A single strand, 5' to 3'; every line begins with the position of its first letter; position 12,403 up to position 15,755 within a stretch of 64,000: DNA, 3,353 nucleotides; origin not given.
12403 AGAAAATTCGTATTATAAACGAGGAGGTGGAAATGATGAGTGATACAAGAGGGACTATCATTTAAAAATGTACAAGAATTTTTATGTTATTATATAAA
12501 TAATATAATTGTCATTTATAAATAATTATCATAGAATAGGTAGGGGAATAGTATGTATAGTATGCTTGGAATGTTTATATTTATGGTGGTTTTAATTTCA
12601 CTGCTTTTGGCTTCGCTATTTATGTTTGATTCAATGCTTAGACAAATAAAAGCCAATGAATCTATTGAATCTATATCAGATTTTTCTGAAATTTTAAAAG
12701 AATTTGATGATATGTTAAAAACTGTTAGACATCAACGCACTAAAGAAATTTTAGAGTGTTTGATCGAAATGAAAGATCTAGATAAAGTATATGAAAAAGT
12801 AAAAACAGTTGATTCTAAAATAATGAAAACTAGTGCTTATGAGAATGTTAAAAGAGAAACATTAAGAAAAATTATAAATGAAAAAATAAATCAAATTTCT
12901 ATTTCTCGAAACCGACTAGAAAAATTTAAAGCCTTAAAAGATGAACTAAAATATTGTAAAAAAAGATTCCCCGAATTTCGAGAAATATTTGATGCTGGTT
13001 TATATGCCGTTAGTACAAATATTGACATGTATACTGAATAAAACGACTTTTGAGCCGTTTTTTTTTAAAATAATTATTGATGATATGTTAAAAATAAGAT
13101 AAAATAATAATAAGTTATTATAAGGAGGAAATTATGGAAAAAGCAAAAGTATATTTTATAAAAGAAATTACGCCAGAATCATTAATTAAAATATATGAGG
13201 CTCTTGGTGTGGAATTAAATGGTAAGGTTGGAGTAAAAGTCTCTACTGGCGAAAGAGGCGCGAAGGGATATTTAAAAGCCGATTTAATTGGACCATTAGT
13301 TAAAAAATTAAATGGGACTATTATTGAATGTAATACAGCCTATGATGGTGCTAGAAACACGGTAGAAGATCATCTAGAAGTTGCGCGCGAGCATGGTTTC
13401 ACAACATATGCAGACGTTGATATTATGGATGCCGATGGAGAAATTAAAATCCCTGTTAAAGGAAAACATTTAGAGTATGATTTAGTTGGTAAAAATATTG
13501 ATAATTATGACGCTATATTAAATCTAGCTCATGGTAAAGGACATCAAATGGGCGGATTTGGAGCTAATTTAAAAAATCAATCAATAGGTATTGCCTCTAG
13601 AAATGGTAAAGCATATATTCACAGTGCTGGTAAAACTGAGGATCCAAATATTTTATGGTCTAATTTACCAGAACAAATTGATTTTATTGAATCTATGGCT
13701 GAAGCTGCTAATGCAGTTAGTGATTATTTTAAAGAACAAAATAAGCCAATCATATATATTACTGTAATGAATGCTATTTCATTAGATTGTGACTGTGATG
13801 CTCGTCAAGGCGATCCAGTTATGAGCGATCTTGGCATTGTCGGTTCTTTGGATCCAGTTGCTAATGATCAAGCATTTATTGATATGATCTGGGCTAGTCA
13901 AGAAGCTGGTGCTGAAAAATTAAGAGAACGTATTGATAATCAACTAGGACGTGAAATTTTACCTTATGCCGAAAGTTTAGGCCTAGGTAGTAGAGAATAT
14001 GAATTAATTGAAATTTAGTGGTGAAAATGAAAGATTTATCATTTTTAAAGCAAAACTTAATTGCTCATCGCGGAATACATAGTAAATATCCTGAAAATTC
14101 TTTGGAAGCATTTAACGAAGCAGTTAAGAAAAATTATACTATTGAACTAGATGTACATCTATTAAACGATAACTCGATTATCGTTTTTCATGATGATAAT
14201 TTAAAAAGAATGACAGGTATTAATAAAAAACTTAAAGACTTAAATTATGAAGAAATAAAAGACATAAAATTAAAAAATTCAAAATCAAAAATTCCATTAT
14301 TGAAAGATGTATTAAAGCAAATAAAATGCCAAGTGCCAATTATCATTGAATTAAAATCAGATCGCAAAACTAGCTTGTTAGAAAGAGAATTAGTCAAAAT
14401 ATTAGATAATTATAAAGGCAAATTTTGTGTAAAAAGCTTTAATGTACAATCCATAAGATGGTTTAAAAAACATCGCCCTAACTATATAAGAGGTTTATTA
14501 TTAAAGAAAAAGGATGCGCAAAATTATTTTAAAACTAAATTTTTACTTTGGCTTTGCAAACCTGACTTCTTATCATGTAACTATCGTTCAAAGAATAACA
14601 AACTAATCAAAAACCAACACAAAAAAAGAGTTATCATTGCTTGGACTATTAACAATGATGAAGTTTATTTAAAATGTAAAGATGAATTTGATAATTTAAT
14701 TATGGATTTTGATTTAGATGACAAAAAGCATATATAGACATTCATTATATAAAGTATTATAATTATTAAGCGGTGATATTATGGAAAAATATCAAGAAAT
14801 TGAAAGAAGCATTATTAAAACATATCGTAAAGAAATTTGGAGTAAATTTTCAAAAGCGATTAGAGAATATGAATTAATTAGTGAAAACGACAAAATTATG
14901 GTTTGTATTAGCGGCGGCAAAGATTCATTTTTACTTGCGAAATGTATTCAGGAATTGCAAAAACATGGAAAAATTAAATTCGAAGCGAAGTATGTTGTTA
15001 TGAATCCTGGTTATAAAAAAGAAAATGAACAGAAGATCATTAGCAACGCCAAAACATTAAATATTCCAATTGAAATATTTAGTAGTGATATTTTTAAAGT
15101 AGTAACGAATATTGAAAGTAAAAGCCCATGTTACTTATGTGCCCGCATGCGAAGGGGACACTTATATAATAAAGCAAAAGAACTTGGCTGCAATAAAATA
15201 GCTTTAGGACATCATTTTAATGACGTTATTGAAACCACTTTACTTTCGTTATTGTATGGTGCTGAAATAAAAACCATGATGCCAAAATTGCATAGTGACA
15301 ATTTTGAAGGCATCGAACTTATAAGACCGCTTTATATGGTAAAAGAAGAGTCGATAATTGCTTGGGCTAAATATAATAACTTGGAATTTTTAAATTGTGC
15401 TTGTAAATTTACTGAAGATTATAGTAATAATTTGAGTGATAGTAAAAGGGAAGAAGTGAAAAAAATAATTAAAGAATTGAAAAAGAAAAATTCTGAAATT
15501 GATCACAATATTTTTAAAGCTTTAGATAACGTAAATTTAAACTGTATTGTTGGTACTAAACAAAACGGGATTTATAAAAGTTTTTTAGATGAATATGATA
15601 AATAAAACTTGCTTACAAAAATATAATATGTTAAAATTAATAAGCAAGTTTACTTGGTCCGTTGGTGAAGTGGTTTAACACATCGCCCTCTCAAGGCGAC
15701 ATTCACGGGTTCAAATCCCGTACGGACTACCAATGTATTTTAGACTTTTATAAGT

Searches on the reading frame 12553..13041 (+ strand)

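Call 16: search_protein_families(library=pfam, proteins=[window:12553-13041:+], max_evalue=0.001)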
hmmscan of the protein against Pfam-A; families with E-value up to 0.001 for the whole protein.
window:12553-13041:+ (162 aa): 1 family
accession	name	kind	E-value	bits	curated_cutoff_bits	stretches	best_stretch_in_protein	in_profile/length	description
PF23067.1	MG280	-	0.00078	19.5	27.4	0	4-126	15-135/259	Uncharacterised protein MG280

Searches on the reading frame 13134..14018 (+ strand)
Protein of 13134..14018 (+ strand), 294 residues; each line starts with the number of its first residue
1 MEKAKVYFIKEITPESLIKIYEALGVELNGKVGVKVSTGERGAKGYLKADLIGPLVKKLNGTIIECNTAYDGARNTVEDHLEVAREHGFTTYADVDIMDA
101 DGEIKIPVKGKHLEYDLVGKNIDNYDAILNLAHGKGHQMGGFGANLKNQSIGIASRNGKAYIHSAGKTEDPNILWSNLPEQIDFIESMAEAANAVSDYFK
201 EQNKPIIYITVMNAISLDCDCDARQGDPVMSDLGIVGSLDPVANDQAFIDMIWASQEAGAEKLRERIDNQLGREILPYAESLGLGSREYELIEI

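Call 16: search_protein_families(library=pfam, proteins=[window:13134-14018:+], max_evalue=0.001)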
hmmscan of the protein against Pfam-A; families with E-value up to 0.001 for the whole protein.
window:13134-14018:+ (294 aa): 1 family
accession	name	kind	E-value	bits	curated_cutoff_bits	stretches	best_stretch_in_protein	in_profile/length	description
PF04015.17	DUF362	-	1.3e-40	140.1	24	1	32-250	1-200/200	Domain of unknown function (DUF362)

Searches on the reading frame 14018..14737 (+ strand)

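Call 16: search_protein_families(library=pfam, proteins=[window:14018-14737:+], max_evalue=0.001)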
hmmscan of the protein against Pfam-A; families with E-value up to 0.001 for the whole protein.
window:14018-14737:+ (239 aa): 1 family
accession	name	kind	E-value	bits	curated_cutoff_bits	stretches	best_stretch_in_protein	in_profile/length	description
PF03009.23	GDPD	-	6.9e-31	108.7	23.6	1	17-231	1-241/244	Glycerophosphoryl diester phosphodiesterase family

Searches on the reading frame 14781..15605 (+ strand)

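Call 16: search_protein_families(library=pfam, proteins=[window:14781-15605:+], max_evalue=0.001)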
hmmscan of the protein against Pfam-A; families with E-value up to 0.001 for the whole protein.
window:14781-15605:+ (274 aa): 1 family
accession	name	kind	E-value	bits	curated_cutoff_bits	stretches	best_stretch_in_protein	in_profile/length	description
PF01171.26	ATP_bind_3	-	9.1e-22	78.1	27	1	38-226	1-179/182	PP-loop family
